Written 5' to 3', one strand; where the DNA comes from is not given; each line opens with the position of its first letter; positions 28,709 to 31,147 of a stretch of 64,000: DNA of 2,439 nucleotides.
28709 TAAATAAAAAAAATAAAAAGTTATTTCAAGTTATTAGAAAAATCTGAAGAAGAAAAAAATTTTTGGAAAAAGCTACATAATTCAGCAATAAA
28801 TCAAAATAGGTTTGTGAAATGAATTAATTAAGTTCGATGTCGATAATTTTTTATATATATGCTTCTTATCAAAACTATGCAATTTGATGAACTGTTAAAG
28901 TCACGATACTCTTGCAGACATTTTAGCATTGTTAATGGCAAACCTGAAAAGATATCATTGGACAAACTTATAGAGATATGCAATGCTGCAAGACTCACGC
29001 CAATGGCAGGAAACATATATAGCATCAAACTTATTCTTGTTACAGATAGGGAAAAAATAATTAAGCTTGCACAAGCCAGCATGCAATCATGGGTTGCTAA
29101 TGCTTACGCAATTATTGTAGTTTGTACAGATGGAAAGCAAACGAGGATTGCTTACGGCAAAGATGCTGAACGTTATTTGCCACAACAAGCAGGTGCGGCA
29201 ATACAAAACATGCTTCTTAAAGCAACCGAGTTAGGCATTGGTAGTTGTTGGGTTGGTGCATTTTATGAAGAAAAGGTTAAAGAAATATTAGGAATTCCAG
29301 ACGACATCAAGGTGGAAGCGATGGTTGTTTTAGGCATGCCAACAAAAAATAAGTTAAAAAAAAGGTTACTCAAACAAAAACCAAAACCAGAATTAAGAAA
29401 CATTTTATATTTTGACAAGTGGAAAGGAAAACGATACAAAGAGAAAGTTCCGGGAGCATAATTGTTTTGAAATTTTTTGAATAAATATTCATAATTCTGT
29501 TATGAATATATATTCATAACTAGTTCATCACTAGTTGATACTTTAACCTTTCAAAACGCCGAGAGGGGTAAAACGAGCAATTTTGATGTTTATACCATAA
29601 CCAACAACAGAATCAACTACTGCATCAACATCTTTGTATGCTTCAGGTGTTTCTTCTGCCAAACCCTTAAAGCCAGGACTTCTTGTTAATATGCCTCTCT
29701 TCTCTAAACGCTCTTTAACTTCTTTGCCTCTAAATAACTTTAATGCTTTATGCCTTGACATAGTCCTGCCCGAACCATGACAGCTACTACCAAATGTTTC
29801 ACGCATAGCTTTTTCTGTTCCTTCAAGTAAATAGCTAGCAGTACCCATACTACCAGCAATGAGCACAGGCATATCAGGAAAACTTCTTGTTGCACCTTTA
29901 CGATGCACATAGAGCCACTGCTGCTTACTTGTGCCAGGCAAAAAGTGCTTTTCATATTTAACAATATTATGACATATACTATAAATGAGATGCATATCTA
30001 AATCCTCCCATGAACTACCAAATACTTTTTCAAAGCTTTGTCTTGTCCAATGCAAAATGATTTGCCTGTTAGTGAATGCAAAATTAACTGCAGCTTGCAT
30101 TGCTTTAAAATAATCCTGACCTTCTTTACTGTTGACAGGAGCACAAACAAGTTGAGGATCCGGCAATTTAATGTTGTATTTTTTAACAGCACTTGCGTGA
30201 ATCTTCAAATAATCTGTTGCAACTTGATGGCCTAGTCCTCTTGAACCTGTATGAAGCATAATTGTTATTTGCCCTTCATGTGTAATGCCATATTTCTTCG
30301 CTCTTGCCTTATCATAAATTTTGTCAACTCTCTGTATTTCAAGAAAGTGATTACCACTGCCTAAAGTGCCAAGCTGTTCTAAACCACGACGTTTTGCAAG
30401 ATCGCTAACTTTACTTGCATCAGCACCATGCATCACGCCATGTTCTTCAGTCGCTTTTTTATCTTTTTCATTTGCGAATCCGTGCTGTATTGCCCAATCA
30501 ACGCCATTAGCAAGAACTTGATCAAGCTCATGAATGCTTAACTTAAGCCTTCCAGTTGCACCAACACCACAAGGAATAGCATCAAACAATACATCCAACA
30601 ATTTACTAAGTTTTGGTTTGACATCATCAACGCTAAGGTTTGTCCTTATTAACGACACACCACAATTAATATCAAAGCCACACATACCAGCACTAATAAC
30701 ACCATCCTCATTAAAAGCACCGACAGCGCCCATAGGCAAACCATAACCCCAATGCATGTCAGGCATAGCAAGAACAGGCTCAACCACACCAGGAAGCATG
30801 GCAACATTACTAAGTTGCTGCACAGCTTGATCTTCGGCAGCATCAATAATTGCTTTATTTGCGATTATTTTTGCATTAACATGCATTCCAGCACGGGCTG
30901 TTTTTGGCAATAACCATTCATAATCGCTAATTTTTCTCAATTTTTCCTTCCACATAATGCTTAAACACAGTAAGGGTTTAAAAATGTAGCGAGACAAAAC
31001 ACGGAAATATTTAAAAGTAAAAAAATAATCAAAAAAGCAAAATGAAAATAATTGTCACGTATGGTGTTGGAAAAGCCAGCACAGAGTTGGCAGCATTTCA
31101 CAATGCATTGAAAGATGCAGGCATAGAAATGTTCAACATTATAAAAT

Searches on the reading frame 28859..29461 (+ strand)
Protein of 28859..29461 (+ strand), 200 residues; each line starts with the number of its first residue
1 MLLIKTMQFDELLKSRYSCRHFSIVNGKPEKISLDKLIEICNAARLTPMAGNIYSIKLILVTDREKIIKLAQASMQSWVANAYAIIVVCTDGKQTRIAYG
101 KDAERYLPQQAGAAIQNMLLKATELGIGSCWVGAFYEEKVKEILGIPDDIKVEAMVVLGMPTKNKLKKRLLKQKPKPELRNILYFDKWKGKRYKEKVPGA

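Call 65: search_protein_families(library=pfam, proteins=[window:28859-29461:+])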
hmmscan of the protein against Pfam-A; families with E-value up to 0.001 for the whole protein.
window:28859-29461:+ (200 aa): 2 families
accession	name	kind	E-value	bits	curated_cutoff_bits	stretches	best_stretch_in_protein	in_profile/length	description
PF00881.29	Nitroreductase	-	3.1e-28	99.5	23.5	2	76-159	84-166/167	Nitroreductase family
PF14512.11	TM1586_NiRdase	-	8.7e-11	42.3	27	1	13-176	6-145/215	Putative TM nitroreductase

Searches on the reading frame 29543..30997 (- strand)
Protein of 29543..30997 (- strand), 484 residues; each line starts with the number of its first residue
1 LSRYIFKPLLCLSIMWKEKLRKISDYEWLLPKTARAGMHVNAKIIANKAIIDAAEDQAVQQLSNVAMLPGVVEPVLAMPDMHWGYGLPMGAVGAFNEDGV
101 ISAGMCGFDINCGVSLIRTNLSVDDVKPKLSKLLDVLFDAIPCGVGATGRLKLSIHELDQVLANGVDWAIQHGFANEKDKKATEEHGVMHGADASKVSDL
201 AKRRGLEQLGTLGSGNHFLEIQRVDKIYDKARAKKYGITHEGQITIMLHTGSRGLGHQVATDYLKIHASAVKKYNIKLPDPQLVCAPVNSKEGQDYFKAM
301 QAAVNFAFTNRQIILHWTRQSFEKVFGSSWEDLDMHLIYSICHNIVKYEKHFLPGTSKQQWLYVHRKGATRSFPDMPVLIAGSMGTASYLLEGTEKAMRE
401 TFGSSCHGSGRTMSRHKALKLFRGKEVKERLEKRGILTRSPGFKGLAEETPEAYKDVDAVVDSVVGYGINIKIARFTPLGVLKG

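Call 65: search_protein_families(library=pfam, proteins=[window:29543-30997:-])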
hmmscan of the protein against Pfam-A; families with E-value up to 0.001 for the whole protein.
window:29543-30997:- (484 aa): 1 family
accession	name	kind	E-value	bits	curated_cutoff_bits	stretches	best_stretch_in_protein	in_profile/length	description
PF01139.22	RtcB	-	4e-159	530.8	27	1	61-484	1-426/426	tRNA-splicing ligase RtcB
